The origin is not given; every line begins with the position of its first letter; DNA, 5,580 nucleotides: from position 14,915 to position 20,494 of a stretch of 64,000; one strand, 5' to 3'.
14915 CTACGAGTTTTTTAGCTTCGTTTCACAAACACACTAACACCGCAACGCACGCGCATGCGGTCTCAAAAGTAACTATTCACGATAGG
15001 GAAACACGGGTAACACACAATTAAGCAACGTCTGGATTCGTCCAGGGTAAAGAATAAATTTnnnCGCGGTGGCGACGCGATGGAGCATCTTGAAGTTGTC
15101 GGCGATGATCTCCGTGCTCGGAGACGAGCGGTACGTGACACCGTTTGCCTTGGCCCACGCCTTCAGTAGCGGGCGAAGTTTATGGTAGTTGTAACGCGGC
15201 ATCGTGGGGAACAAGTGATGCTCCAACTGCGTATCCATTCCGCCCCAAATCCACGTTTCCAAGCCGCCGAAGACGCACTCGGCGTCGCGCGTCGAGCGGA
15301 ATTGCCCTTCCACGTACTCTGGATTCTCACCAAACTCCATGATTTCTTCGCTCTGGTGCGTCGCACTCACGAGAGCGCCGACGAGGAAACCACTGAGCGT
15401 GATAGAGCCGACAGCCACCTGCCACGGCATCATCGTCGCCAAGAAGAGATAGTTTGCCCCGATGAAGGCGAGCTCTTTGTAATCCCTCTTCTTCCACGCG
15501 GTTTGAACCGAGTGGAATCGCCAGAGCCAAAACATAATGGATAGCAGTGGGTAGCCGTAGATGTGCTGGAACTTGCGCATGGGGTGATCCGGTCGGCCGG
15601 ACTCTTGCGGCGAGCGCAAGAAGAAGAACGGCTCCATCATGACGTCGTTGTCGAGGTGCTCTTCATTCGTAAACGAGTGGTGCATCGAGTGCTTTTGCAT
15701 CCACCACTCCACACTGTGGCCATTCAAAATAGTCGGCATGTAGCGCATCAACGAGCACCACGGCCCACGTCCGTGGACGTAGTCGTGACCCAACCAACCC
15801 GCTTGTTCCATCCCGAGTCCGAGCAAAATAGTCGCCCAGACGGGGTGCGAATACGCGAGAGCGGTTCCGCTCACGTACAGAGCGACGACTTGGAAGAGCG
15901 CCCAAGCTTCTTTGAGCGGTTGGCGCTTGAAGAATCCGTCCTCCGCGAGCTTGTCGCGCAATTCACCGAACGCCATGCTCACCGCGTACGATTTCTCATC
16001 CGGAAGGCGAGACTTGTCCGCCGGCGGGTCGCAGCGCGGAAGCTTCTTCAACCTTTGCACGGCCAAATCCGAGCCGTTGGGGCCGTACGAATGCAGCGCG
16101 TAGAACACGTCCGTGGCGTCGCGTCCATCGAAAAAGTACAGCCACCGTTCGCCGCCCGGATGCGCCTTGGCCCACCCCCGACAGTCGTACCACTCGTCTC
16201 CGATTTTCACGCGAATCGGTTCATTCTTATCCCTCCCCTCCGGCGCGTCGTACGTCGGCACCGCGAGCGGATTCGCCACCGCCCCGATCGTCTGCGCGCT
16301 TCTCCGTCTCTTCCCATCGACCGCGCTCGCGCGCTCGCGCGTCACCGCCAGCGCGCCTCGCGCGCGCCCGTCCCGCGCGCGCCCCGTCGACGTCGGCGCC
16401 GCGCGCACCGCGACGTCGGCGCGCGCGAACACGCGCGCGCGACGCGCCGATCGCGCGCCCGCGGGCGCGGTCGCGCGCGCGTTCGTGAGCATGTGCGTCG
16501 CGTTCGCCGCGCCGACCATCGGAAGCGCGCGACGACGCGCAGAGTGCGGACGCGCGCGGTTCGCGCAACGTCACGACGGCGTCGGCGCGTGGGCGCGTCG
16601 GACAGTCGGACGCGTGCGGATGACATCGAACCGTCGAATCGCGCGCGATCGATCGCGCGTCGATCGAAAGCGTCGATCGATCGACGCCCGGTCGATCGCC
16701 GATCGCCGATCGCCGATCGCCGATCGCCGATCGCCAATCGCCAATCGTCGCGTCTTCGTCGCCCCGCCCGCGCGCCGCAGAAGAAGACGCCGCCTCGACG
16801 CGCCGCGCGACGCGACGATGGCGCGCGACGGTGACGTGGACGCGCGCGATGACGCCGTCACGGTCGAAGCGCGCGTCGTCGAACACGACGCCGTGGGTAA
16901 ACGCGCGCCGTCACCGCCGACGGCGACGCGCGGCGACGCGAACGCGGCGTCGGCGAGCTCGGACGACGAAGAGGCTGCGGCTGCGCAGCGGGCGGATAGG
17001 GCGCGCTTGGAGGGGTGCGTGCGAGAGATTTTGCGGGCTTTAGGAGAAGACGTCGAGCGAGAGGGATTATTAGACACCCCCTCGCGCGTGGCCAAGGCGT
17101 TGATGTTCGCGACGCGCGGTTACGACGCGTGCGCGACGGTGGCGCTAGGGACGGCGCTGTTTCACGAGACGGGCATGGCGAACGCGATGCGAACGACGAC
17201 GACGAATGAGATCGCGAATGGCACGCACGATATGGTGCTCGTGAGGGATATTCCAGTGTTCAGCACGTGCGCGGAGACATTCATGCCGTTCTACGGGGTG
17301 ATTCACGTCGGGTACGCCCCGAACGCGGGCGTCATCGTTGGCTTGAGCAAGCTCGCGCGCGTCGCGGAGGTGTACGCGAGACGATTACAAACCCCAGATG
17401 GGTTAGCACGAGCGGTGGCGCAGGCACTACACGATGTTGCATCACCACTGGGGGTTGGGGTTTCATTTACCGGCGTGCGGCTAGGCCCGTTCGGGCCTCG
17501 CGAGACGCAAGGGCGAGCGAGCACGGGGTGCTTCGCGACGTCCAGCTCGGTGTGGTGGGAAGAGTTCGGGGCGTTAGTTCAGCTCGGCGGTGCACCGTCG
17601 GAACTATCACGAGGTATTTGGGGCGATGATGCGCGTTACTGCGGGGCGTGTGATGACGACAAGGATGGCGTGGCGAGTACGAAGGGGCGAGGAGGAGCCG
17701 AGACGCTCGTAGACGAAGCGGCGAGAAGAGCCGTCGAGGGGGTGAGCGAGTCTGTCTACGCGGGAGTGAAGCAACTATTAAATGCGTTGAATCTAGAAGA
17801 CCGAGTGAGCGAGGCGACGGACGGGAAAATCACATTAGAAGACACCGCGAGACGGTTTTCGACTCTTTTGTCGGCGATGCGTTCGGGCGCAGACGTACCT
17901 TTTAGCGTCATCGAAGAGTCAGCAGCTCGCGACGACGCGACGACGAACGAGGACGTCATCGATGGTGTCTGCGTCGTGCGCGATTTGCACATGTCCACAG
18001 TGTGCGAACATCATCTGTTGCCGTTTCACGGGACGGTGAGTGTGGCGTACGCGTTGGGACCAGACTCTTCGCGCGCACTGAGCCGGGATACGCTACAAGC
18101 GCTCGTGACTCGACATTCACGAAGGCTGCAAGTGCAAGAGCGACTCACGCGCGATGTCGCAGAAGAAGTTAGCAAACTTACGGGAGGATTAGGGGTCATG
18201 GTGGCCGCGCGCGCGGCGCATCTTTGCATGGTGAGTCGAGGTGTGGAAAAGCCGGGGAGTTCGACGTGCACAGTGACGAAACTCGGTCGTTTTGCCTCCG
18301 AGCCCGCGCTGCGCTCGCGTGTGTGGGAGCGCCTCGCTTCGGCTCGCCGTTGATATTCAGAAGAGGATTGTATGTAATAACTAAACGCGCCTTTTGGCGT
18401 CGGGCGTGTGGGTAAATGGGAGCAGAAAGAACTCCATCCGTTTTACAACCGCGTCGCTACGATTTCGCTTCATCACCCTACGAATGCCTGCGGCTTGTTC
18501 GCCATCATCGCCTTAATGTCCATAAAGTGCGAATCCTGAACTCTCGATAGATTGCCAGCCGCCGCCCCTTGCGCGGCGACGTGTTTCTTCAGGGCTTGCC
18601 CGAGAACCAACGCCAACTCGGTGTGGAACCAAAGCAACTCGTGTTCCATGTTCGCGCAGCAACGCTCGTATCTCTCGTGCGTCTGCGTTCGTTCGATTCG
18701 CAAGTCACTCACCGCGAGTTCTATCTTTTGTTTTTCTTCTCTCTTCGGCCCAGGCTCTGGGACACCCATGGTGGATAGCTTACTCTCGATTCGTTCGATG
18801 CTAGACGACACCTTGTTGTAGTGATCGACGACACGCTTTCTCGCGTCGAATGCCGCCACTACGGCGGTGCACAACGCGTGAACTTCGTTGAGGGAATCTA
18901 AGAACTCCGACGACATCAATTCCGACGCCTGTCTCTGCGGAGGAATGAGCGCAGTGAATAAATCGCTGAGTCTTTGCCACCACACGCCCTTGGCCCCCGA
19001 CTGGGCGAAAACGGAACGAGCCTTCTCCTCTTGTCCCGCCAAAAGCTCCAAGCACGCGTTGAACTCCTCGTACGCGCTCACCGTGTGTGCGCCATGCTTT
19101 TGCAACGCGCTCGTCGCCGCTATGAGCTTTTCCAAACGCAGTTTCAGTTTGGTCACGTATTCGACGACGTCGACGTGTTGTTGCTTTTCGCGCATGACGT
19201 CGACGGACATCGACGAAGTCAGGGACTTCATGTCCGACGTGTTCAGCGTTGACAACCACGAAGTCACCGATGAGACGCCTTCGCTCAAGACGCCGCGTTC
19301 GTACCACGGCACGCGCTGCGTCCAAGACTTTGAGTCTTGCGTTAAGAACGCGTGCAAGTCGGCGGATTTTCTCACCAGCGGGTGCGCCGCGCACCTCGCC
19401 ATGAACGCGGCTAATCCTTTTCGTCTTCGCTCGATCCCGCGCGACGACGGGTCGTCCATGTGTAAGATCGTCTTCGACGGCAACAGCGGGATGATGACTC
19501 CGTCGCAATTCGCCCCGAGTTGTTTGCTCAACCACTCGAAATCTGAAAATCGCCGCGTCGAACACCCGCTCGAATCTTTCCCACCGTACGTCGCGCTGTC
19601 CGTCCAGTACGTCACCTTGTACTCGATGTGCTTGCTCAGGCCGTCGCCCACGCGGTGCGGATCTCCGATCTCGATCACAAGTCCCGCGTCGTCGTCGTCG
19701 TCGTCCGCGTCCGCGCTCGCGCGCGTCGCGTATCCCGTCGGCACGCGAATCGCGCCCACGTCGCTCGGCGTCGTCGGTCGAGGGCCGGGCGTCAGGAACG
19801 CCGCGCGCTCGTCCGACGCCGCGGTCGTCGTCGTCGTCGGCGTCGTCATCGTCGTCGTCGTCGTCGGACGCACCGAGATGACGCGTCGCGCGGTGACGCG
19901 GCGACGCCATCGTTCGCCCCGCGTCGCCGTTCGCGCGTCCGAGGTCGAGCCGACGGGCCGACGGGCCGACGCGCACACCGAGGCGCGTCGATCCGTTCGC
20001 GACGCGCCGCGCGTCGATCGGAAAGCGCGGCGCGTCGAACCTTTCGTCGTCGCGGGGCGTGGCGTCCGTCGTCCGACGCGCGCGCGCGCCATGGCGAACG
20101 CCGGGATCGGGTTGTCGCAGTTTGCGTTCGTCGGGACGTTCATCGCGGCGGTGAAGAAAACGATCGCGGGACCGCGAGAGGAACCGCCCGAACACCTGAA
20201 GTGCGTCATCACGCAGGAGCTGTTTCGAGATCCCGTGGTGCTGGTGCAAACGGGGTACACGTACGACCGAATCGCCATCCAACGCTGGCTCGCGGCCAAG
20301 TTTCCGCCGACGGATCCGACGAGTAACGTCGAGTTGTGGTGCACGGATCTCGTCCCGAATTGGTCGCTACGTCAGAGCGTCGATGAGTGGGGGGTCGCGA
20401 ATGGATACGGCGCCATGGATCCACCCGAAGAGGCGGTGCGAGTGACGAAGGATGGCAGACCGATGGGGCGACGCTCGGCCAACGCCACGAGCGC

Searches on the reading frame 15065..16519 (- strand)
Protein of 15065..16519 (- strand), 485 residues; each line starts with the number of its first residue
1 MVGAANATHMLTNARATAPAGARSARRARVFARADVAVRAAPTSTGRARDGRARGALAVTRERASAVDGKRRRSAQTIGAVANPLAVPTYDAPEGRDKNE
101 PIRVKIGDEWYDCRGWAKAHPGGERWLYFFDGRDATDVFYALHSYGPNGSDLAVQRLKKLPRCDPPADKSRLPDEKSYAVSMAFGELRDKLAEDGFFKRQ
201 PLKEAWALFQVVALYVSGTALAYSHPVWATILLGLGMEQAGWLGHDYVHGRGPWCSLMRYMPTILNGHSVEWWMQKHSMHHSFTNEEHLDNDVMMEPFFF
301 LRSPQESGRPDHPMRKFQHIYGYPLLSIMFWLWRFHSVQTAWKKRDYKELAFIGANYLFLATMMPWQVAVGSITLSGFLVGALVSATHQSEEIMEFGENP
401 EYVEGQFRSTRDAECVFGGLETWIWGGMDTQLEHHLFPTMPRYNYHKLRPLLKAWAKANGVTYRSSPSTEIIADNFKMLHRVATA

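Call 51: search_protein_families(library=pfam, proteins=[window:15065-16519:-], max_evalue=0.001)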
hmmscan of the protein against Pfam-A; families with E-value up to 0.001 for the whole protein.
window:15065-16519:- (485 aa): 2 families
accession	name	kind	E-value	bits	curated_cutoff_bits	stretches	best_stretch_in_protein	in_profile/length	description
PF00487.30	FA_desaturase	-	2.1e-23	83.9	29.7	1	226-465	5-251/253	Fatty acid desaturase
PF00173.33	Cyt-b5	-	4.6e-07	30.2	23.7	1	98-144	10-57/74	Cytochrome b5-like Heme/Steroid binding domain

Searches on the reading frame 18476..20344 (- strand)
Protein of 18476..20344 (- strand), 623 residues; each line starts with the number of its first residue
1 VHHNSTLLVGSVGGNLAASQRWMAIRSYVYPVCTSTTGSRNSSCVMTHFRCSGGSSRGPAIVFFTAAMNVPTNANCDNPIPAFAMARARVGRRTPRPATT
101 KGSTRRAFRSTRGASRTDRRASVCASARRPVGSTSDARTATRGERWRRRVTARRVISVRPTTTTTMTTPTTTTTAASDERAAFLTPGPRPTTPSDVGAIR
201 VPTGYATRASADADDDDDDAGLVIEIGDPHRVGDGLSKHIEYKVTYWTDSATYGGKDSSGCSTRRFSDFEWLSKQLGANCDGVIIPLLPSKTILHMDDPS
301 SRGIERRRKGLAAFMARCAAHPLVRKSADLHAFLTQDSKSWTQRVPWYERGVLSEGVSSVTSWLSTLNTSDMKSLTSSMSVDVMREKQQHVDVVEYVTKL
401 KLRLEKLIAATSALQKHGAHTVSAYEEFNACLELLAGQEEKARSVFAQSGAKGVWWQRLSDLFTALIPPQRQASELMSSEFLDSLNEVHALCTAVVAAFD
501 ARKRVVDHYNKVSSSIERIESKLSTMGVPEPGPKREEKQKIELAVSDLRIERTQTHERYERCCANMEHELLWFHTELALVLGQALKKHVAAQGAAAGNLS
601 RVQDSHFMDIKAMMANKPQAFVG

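Call 51: search_protein_families(library=pfam, proteins=[window:18476-20344:-], max_evalue=0.001)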
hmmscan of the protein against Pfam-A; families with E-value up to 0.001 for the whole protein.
window:18476-20344:- (623 aa): 2 families
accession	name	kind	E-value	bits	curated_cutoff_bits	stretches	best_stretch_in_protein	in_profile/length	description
PF00787.29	PX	-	3.2e-17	63.3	21.6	1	263-337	12-84/84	PX domain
PF09325.15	Vps5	-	0.00033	20.7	27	1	377-576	10-203/236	Vps5 C terminal like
